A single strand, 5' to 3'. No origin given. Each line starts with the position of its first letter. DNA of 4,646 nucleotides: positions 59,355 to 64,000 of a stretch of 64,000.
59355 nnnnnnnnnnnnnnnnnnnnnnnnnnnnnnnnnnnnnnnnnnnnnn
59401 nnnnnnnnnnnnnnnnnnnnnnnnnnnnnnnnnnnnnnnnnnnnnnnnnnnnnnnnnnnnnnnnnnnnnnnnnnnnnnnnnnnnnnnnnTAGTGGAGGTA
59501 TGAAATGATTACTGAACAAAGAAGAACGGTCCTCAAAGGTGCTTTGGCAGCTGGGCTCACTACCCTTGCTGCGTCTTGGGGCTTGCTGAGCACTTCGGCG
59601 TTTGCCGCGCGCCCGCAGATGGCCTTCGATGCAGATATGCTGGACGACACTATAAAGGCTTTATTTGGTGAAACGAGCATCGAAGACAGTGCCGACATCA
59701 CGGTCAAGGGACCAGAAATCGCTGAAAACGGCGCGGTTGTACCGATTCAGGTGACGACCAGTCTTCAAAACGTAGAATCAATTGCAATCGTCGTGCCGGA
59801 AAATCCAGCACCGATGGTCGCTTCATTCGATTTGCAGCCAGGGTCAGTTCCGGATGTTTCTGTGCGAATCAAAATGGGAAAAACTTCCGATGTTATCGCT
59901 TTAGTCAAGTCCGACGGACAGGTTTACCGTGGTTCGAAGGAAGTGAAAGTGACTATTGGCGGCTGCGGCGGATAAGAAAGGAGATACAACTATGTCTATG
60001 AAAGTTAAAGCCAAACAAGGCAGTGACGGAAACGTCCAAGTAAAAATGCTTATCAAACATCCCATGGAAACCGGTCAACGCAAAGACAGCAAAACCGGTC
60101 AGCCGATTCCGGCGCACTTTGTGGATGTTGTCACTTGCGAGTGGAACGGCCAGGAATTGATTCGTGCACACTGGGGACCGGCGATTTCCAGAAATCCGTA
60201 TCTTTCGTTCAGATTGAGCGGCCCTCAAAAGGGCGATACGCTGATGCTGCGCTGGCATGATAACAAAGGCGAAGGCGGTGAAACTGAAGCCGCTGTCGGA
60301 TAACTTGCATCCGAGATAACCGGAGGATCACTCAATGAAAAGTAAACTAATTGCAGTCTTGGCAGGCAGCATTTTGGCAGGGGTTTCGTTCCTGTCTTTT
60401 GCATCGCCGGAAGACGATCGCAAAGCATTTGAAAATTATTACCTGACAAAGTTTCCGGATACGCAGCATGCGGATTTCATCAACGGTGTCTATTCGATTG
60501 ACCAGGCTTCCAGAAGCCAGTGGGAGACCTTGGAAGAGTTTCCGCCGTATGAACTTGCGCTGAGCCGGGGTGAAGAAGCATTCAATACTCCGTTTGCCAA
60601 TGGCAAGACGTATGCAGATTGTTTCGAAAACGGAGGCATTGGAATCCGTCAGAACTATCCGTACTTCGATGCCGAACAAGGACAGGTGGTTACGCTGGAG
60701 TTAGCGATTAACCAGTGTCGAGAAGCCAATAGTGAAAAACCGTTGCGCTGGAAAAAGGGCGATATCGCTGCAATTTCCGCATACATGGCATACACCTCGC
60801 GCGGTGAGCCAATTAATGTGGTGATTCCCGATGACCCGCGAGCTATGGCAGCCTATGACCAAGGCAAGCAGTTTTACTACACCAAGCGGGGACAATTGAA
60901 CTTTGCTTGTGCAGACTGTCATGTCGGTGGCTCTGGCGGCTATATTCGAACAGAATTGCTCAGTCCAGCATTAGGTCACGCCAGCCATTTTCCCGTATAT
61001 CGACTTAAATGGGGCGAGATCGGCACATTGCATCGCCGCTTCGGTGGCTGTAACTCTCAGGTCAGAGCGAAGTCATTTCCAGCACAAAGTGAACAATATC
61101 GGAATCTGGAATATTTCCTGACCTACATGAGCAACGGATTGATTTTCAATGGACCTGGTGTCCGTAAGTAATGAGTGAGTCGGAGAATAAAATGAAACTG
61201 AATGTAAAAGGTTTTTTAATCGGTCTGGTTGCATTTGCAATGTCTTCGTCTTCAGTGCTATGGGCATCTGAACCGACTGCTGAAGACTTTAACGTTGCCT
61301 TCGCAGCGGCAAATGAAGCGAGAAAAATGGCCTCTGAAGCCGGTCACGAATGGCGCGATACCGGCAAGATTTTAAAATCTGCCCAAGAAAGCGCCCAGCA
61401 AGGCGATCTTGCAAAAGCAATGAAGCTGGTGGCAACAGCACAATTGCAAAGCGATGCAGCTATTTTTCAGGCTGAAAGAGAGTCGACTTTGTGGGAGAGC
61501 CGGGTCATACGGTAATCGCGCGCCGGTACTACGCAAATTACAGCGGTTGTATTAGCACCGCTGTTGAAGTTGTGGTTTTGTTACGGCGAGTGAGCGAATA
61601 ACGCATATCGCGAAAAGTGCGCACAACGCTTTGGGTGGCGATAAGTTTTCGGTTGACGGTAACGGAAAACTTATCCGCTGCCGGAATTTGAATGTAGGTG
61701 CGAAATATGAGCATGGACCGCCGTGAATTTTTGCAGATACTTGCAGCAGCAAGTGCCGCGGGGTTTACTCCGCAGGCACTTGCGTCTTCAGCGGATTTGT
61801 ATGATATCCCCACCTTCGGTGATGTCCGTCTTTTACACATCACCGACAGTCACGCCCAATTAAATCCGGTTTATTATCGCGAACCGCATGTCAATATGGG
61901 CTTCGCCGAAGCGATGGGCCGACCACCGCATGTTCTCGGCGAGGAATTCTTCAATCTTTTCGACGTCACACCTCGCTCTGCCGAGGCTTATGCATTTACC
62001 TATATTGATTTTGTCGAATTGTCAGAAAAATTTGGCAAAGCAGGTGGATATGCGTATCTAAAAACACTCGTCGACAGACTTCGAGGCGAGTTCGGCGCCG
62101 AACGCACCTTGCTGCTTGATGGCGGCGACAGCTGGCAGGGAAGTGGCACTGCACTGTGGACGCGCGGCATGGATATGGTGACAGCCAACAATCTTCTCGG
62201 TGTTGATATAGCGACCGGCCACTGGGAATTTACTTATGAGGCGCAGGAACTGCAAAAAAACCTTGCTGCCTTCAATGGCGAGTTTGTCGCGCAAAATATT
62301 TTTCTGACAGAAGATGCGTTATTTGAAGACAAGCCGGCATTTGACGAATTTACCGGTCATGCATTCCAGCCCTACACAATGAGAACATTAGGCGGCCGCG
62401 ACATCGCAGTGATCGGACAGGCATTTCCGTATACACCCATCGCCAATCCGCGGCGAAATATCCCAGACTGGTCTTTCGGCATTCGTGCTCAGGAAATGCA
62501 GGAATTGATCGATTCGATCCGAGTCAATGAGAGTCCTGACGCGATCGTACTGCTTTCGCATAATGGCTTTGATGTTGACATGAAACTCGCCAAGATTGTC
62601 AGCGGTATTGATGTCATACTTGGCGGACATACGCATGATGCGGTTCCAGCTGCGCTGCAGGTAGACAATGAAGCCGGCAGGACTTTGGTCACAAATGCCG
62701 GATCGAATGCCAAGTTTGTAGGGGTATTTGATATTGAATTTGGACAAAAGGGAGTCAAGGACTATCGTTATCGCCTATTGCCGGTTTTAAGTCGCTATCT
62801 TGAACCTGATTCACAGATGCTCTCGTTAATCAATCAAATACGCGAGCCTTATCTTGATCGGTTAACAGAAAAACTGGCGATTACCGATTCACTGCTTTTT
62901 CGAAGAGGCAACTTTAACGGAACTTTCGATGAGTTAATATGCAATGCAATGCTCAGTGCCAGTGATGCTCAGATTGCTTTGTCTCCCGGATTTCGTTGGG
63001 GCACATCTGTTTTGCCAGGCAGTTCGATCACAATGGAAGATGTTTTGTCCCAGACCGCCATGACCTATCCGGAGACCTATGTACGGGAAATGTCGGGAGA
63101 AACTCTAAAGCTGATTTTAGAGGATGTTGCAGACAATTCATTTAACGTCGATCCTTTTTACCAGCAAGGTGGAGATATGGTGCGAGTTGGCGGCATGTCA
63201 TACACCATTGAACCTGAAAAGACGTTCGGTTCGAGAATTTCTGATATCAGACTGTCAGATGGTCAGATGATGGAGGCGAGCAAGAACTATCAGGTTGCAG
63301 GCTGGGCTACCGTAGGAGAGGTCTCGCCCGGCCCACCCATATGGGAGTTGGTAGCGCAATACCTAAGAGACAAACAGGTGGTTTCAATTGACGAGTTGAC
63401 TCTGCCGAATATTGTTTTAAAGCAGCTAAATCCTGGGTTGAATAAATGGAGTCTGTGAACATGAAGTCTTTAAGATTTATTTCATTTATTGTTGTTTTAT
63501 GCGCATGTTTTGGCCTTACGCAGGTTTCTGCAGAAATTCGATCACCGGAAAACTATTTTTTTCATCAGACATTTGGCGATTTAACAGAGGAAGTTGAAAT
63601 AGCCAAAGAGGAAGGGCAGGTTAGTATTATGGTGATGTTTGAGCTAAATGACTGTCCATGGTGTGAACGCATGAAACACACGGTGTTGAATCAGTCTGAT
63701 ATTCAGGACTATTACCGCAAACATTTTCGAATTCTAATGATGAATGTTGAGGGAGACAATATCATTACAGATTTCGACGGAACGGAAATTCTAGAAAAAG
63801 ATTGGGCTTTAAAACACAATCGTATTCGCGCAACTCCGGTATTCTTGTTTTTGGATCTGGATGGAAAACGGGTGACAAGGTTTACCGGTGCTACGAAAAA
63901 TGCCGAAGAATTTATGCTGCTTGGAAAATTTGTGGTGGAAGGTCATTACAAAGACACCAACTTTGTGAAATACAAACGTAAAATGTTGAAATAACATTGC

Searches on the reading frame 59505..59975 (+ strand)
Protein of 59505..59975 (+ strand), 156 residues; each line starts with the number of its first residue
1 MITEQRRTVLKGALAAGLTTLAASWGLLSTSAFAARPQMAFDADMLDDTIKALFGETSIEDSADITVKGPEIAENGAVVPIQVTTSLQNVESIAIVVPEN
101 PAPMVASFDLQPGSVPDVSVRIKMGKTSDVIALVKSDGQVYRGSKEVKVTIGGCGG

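Call 6: search_protein_families(library=pfam, proteins=[window:59505-59975:+], max_evalue=0.001)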
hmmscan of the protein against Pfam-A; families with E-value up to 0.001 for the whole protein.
window:59505-59975:+ (156 aa): 1 family
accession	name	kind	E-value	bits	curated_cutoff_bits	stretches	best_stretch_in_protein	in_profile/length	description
PF13501.12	SoxY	-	3.4e-36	124.3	28.4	1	51-154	2-112/112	Sulfur oxidation protein SoxY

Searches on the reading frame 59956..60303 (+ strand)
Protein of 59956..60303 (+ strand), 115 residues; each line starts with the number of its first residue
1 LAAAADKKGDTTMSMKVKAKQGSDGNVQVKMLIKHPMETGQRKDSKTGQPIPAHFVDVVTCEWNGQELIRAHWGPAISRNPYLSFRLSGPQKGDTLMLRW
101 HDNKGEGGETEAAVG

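Call 6: search_protein_families(library=pfam, proteins=[window:59956-60303:+], max_evalue=0.001)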
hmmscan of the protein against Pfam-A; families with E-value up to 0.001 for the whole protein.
window:59956-60303:+ (115 aa): 1 family
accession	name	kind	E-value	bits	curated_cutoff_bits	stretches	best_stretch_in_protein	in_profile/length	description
PF08770.17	SoxZ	-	2.4e-35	120.6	25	1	19-112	4-97/98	Sulphur oxidation protein SoxZ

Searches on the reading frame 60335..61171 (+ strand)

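Call 6: search_protein_families(library=pfam, proteins=[window:60335-61171:+], max_evalue=0.001)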
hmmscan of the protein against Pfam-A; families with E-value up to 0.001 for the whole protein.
window:60335-61171:+ (278 aa): 1 family
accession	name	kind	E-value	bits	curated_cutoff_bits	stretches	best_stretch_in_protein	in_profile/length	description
PF21342.2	SoxA-TsdA_cyt-c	-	6.4e-25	87.4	27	2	78-160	1-88/88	SoxA/TsdA, cytochrome c domain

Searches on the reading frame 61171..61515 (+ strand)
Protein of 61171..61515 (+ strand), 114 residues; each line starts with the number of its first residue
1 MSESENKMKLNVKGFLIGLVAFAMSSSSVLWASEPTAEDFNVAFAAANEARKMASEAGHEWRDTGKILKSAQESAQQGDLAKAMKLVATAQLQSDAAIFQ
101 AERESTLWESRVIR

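Call 6: search_protein_families(library=pfam, proteins=[window:61171-61515:+], max_evalue=0.001)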
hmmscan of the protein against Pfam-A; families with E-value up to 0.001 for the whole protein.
window:61171-61515:+ (114 aa): 0 families

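Call 46: search_protein_families(library=ncbifam, proteins=[window:61171-61515:+], max_evalue=0.001)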
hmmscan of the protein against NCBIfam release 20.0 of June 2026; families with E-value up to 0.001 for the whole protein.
window:61171-61515:+ (114 aa): 1 family
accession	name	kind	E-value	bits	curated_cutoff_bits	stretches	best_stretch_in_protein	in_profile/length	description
NF052674.1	SAXB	equivalog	1.4e-17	64.1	95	1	23-112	15-110/111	SoxAX-binding protein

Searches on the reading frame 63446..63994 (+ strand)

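Call 6: search_protein_families(library=pfam, proteins=[window:63446-63994:+], max_evalue=0.001)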
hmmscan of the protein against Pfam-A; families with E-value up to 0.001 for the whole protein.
window:63446-63994:+ (182 aa): 2 families
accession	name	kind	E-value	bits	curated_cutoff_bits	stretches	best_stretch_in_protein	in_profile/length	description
PF13098.12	Thioredoxin_2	-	1.2e-16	61.4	27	1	58-156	5-100/104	Thioredoxin-like domain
PF13899.12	Thioredoxin_7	-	6.4e-07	29.9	27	1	45-137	5-82/83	Thioredoxin-like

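Call 46: search_protein_families(library=ncbifam, proteins=[window:63446-63994:+], max_evalue=0.001)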
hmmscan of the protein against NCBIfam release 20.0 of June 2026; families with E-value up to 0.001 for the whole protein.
window:63446-63994:+ (182 aa): 1 family
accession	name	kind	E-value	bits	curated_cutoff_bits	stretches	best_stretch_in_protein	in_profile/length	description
NF043050.1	DisulfRedDsbH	equivalog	1.1e-06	28.8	190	1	10-147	9-146/166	disulfide reductase DsbH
